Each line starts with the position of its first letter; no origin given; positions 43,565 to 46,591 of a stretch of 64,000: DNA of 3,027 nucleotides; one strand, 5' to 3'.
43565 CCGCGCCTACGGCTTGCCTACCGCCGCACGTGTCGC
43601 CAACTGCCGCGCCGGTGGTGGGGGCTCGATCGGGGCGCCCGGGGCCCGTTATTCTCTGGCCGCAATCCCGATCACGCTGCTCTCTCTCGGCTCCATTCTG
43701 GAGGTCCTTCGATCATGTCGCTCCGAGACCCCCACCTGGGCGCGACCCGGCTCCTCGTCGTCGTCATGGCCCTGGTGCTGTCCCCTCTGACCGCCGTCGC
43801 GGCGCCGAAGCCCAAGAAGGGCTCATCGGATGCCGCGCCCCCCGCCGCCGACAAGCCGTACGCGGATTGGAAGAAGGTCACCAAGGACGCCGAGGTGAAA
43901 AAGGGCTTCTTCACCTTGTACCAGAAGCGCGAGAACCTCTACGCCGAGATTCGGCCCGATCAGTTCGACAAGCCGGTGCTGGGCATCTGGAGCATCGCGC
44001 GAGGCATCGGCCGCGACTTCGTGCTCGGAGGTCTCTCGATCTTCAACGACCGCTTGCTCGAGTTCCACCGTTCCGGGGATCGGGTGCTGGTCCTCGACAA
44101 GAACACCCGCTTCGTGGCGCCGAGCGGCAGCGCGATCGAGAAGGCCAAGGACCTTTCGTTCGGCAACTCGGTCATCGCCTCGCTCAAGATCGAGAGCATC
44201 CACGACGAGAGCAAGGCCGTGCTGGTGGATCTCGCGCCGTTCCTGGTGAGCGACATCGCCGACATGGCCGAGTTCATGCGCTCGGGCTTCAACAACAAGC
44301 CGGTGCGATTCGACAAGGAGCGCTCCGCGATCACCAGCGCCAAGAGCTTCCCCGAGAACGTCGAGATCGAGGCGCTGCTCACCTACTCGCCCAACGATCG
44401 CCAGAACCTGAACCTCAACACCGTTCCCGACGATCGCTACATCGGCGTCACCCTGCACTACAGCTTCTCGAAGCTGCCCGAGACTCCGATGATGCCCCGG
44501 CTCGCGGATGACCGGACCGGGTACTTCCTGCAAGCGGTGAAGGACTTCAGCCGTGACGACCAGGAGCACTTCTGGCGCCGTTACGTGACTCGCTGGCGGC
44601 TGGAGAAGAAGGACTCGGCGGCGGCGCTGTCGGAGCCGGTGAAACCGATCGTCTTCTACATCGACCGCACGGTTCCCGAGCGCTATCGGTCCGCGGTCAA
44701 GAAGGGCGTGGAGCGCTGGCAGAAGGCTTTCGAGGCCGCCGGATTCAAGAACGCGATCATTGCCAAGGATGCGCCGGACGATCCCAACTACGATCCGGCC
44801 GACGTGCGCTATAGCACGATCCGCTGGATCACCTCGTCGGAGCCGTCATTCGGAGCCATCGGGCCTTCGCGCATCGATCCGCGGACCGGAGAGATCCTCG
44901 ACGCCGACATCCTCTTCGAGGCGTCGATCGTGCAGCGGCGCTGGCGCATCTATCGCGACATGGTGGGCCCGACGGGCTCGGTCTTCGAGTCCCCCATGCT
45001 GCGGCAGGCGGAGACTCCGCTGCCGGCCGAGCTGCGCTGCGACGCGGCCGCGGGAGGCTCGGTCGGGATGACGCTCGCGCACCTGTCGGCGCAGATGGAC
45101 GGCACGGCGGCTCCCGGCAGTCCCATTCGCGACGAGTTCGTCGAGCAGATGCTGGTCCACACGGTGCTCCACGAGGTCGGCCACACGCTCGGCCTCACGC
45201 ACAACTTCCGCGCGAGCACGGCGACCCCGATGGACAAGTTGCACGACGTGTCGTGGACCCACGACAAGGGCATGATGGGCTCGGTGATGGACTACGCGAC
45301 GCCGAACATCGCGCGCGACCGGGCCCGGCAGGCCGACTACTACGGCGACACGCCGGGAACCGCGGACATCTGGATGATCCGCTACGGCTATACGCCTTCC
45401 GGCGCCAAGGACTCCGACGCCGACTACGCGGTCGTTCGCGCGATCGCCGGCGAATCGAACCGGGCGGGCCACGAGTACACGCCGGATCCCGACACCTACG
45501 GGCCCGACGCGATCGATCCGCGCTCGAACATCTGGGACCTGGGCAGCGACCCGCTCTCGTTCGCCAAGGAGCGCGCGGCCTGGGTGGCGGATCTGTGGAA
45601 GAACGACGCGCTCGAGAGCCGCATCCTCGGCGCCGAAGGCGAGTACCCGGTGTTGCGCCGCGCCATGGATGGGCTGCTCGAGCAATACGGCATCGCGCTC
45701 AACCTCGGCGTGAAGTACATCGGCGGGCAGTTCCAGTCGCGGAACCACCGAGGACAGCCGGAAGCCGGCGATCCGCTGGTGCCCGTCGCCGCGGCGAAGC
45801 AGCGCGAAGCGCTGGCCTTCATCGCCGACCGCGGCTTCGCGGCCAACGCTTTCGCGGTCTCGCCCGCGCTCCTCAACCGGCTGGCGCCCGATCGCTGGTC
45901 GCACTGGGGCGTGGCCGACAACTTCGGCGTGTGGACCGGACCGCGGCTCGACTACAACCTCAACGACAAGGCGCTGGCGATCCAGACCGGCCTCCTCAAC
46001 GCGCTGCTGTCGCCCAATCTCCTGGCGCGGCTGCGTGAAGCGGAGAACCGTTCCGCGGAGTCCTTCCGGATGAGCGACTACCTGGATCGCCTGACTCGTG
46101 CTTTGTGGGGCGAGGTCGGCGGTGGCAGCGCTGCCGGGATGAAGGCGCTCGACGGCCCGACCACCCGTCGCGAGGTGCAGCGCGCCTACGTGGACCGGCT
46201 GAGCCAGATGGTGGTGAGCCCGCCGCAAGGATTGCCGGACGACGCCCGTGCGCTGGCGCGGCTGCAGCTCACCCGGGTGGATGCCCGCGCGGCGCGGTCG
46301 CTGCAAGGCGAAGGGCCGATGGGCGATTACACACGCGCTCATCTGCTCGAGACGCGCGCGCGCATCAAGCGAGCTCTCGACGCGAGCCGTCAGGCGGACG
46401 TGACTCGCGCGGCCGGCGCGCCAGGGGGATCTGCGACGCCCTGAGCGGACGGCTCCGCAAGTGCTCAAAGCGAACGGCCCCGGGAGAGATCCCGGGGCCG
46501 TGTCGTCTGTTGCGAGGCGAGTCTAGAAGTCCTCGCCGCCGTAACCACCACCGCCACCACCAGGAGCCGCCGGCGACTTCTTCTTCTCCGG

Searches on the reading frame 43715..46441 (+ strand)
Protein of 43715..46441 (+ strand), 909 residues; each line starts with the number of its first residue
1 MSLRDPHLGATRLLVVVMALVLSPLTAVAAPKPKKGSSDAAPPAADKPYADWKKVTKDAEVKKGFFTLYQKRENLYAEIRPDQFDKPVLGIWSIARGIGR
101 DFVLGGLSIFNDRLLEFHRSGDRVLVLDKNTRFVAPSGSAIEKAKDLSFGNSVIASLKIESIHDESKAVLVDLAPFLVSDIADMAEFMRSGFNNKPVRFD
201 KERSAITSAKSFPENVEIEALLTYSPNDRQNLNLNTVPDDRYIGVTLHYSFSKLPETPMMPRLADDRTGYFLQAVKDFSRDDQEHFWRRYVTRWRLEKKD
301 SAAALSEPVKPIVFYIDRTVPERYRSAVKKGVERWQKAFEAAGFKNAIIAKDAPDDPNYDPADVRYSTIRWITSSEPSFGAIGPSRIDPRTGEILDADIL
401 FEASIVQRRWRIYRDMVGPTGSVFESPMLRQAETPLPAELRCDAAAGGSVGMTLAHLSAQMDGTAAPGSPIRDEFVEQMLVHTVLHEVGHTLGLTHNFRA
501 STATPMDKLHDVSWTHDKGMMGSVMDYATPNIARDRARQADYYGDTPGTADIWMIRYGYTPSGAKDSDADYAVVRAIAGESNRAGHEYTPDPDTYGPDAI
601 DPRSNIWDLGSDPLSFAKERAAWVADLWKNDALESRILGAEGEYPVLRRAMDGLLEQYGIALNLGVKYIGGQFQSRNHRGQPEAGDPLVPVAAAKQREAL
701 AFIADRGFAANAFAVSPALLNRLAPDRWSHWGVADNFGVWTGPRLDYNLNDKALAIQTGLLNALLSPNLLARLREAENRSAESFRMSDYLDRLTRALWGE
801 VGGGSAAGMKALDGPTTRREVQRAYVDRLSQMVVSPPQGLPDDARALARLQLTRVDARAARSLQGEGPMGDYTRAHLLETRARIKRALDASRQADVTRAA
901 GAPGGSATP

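Call 41: search_protein_families(library=pfam, proteins=[window:43715-46441:+], max_evalue=0.0001)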
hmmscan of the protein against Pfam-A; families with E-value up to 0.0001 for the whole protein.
window:43715-46441:+ (909 aa): 3 families
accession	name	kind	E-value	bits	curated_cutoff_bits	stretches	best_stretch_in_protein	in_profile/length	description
PF16313.11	DUF4953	-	1.4e-67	228.6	24.2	1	470-801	3-313/316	Met-zincin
PF17148.9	DUF5117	-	1.2e-41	143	27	1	111-299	5-189/189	Domain of unknown function (DUF5117)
PF17162.9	DUF5118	-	1.4e-05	25.1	27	1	49-89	4-42/50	Domain of unknown function (DUF5118)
